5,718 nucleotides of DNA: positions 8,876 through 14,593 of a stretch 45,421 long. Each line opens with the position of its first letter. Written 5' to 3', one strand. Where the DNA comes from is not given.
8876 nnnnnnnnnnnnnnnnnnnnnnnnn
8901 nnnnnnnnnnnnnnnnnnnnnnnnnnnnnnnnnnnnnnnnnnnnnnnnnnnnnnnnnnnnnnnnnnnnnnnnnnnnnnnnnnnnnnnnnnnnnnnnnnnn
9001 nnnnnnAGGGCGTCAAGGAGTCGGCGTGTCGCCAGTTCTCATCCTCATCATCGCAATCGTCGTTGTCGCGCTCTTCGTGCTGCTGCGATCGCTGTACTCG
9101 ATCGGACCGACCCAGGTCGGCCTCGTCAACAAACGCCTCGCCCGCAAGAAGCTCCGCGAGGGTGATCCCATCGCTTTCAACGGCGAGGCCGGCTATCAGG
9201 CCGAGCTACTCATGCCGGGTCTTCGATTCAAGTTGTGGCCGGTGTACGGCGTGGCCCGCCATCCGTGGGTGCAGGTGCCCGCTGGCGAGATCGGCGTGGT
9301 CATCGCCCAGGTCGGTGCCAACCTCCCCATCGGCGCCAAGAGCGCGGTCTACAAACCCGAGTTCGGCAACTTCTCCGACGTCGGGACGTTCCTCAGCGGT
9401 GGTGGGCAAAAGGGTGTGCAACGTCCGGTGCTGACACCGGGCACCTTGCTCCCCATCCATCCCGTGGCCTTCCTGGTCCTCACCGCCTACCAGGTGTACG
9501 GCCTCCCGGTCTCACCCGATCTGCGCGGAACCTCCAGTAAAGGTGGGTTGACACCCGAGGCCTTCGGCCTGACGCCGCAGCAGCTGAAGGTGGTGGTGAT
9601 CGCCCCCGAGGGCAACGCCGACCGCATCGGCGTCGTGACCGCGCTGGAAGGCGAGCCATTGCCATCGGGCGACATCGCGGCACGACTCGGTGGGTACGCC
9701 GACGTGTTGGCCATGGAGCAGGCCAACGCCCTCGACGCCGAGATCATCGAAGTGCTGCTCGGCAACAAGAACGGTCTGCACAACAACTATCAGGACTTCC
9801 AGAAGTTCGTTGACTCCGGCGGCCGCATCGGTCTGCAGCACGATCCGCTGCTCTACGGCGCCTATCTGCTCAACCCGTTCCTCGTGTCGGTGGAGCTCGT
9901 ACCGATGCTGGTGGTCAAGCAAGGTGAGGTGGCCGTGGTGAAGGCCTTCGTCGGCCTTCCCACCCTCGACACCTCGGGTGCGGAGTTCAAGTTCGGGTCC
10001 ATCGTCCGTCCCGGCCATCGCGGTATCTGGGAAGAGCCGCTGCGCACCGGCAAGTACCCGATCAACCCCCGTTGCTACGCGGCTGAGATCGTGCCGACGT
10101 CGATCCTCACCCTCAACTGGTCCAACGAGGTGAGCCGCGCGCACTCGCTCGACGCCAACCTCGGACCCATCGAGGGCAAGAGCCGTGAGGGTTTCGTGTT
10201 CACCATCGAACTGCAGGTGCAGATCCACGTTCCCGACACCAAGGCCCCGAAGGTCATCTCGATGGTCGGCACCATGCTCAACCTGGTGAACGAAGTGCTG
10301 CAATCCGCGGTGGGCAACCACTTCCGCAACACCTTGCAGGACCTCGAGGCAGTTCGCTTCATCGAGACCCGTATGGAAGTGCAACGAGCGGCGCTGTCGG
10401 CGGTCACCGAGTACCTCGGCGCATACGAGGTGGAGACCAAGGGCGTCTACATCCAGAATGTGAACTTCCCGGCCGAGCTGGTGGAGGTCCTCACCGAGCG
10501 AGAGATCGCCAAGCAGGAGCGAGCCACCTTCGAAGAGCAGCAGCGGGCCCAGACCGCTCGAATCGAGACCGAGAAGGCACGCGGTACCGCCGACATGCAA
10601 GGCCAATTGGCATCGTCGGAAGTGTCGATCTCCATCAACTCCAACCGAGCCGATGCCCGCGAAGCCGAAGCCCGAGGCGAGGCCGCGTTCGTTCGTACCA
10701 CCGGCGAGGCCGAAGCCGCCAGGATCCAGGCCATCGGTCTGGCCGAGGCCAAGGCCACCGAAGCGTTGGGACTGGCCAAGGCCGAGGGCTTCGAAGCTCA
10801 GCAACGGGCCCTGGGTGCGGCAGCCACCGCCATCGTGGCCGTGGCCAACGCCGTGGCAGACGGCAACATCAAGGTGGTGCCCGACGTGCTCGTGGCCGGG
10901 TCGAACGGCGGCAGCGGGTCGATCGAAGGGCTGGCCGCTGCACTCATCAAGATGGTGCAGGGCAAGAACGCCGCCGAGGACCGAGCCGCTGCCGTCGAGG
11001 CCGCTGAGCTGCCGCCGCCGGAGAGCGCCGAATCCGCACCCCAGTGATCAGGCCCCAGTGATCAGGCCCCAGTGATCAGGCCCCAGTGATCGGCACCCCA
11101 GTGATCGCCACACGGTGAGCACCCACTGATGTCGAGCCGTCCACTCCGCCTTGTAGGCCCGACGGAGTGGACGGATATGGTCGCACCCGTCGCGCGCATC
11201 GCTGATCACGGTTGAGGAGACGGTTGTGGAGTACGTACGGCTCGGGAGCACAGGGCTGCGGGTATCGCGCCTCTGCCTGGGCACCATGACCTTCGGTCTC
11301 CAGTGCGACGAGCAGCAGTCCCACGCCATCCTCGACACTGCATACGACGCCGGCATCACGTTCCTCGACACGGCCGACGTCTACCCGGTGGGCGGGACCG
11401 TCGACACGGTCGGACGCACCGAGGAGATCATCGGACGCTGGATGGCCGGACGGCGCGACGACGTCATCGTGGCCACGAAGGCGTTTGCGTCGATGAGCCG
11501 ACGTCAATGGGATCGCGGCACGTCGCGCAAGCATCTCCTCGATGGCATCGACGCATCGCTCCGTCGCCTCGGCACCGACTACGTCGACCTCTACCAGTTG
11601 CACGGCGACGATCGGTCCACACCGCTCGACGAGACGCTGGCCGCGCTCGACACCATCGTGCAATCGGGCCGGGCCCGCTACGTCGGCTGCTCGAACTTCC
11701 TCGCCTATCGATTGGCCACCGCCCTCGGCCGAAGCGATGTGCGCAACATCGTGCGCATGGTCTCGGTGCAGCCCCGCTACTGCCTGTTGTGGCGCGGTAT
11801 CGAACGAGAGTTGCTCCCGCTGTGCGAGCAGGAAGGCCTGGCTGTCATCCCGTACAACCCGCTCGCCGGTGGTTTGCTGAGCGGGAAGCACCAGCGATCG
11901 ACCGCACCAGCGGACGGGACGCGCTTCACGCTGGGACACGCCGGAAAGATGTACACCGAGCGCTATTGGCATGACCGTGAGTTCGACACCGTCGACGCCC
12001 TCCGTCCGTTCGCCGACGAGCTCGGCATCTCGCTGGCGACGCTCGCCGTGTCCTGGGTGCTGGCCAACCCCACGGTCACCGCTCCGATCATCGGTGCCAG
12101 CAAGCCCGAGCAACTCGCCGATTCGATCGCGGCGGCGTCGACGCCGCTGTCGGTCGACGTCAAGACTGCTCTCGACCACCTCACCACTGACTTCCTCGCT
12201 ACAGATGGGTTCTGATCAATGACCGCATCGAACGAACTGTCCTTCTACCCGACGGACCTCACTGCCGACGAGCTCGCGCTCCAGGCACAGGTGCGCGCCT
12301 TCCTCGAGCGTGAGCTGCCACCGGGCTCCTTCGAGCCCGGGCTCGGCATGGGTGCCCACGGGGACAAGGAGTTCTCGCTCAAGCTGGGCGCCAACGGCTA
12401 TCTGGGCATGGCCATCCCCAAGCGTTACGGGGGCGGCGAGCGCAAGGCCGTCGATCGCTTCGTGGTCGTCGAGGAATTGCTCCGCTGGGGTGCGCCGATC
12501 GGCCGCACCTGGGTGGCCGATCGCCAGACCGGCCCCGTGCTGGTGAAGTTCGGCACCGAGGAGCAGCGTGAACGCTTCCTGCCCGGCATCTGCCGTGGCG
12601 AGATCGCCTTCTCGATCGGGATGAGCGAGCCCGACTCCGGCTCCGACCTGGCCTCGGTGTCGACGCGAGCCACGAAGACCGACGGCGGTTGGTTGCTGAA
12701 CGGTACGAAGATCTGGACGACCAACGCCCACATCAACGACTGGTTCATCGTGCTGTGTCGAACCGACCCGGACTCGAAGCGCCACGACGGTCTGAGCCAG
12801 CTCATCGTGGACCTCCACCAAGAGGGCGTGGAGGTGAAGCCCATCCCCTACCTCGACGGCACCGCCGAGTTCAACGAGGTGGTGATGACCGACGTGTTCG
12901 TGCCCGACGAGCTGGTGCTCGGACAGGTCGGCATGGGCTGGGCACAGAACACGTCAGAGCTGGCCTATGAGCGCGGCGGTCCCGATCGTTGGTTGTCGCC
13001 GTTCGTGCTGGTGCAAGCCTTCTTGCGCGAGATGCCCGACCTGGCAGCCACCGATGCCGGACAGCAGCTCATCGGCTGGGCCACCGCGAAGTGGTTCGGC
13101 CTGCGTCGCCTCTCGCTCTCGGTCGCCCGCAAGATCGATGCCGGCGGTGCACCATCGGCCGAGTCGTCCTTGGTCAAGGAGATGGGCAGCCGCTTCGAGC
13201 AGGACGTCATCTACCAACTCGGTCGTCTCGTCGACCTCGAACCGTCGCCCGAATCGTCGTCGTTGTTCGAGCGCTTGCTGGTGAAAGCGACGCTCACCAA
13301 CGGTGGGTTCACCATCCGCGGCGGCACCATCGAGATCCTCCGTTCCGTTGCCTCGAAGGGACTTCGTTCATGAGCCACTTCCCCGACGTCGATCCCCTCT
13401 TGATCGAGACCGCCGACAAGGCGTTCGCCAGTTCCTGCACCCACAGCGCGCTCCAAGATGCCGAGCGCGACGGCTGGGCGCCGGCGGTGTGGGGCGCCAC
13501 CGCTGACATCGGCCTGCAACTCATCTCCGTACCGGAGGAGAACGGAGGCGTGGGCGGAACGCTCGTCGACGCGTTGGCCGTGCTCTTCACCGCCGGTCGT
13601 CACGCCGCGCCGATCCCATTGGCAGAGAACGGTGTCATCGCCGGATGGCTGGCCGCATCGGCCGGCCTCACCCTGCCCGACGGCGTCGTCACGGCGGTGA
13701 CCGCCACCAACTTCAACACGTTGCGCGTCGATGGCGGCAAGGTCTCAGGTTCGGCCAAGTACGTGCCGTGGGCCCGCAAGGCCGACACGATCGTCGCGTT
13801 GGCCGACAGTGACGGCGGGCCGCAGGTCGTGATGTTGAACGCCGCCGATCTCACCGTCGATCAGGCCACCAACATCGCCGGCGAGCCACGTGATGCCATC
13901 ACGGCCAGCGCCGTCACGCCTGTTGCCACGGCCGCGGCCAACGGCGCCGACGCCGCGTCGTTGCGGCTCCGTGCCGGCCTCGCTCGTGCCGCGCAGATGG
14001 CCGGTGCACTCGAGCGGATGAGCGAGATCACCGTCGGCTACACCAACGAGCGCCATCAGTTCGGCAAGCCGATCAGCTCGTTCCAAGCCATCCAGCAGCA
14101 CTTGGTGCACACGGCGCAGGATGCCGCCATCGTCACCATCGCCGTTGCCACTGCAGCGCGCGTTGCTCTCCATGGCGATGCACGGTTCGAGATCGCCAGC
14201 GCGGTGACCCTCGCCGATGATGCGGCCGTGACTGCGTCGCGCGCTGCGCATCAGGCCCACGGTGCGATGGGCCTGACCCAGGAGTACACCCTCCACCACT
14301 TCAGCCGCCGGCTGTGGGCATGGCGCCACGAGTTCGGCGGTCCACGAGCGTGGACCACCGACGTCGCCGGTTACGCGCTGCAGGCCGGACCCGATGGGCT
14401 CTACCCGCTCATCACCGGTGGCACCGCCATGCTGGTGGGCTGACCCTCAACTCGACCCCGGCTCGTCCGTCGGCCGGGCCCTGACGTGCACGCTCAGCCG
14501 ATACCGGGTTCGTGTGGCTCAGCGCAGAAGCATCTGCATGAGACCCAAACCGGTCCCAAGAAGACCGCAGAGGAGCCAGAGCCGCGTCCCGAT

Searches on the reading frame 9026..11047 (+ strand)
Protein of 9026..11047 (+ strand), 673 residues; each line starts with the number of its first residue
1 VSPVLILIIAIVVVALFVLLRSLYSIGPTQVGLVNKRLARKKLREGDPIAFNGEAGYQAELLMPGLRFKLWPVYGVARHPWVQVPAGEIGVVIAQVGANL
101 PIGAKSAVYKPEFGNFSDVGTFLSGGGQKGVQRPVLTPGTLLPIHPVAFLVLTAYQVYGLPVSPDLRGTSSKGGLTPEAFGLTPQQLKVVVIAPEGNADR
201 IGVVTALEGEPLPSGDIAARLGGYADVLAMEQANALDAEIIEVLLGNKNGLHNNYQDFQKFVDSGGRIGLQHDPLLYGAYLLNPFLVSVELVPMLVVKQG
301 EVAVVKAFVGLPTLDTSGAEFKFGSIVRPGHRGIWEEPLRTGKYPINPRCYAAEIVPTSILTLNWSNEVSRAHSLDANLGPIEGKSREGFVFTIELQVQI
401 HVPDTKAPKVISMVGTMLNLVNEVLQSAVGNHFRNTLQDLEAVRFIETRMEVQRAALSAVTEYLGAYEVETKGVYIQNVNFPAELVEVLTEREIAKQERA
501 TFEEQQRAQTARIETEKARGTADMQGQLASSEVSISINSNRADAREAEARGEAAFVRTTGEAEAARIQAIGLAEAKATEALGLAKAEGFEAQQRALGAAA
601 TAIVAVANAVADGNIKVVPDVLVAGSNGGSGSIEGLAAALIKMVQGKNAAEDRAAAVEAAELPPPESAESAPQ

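Call 7: search_protein_families(library=pfam, proteins=[window:9026-11047:+], max_evalue=0.001)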
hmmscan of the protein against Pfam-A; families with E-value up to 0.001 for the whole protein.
window:9026-11047:+ (673 aa): 1 family
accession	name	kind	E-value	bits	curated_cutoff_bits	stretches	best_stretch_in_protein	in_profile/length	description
PF01145.31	Band_7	-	5.6e-18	66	23.6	1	296-514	2-175/176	SPFH domain / Band 7 family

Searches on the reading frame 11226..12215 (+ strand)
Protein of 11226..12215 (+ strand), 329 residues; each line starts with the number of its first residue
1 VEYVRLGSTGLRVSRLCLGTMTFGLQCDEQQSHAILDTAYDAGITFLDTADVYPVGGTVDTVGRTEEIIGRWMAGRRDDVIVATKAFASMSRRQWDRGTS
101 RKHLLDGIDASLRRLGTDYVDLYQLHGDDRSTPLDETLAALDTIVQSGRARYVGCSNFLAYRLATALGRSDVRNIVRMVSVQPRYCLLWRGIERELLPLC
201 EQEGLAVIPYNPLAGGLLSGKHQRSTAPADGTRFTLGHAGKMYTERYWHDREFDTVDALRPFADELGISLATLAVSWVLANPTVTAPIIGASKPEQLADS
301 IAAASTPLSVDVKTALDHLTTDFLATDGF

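Call 7: search_protein_families(library=pfam, proteins=[window:11226-12215:+], max_evalue=0.001)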
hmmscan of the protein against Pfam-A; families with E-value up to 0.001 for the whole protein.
window:11226-12215:+ (329 aa): 1 family
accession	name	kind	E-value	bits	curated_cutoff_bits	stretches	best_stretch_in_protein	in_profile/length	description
PF00248.27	Aldo_ket_red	-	2.6e-71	240.5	24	1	15-318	1-288/291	Aldo/keto reductase family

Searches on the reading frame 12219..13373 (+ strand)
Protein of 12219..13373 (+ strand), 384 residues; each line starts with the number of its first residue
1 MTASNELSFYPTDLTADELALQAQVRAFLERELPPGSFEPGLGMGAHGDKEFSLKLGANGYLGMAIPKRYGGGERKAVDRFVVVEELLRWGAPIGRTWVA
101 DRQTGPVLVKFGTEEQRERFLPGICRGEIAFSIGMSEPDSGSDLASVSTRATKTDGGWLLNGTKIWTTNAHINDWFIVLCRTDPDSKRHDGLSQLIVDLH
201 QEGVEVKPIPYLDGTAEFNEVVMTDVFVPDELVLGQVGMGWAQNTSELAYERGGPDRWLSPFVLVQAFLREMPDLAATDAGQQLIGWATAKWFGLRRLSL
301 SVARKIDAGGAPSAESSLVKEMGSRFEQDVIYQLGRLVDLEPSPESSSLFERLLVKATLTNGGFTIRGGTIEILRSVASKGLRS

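Call 8: search_protein_families(library=pfam, proteins=[window:12219-13373:+], max_evalue=0.001)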
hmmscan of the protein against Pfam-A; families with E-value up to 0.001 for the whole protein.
window:12219-13373:+ (384 aa): 2 families
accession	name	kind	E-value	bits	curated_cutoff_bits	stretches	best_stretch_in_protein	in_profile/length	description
PF02770.24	Acyl-CoA_dh_M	-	5.3e-22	78.3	33.3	1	133-225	2-96/97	Acyl-CoA dehydrogenase, middle domain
PF02771.21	Acyl-CoA_dh_N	-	1.3e-21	77.5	22.9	1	15-128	1-113/113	Acyl-CoA dehydrogenase, N-terminal domain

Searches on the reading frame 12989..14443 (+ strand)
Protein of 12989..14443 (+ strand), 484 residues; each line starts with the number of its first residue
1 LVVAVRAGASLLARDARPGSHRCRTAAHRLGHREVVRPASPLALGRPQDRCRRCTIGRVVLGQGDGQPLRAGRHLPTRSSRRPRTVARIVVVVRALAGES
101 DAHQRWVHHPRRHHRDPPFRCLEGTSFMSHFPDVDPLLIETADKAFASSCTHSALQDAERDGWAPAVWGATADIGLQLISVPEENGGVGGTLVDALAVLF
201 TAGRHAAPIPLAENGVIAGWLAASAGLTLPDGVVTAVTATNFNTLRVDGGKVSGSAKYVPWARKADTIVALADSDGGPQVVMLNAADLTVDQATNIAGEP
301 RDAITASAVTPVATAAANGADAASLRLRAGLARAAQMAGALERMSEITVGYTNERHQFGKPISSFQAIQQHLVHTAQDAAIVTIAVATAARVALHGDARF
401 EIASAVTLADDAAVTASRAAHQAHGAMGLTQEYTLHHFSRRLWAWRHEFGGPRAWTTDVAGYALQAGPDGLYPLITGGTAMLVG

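Call 8: search_protein_families(library=pfam, proteins=[window:12989-14443:+], max_evalue=0.001)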
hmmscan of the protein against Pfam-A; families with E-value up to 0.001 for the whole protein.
window:12989-14443:+ (484 aa): 2 families
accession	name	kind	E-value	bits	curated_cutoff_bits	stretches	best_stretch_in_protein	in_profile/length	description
PF00441.29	Acyl-CoA_dh_1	-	1.8e-15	57.8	22.4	1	332-441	17-127/150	Acyl-CoA dehydrogenase, C-terminal domain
PF02771.21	Acyl-CoA_dh_N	-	3.5e-05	24.6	22.9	1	144-217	13-89/113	Acyl-CoA dehydrogenase, N-terminal domain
